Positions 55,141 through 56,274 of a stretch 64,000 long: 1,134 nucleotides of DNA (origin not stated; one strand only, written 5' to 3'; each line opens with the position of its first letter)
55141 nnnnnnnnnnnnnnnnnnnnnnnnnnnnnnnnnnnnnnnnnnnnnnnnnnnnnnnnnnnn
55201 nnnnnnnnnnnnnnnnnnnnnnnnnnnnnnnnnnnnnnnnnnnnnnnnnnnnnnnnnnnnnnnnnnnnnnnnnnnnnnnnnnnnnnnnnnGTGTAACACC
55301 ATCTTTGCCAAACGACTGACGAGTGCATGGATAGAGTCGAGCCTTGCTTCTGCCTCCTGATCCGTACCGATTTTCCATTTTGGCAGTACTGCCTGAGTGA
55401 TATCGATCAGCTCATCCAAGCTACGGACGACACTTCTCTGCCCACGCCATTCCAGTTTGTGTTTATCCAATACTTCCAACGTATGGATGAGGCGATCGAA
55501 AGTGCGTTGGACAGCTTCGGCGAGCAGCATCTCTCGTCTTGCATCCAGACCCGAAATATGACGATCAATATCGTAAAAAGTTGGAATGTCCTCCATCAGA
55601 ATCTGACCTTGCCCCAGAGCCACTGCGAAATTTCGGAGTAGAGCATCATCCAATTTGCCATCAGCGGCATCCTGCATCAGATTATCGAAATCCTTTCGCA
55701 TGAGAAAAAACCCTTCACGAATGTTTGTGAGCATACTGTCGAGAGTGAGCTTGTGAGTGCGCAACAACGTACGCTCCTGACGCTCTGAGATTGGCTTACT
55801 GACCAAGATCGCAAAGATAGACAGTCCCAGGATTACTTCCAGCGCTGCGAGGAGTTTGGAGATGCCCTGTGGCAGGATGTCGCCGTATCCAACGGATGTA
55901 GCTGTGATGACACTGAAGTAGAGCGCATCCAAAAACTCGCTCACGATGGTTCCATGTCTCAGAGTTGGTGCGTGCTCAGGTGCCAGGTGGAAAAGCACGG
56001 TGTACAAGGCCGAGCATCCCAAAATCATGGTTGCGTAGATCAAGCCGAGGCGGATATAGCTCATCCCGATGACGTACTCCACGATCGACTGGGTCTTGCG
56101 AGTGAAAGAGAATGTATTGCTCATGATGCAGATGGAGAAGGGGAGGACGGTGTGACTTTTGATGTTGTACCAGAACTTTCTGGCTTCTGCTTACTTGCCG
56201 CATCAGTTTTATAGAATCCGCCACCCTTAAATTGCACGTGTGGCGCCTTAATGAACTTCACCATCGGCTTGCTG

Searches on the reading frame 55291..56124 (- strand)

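Call 59: search_protein_families(library=pfam, proteins=[window:55291-56124:-], max_evalue=0.001)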
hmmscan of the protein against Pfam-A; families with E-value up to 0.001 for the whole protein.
window:55291-56124:- (278 aa): 2 families
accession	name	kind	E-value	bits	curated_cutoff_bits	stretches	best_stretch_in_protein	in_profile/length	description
PF07885.22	Ion_trans_2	-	1.4e-13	50.9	22.5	1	42-109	11-71/79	Ion channel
PF00520.37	Ion_trans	-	7.9e-05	22.4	25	1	6-106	110-224/241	Ion transport protein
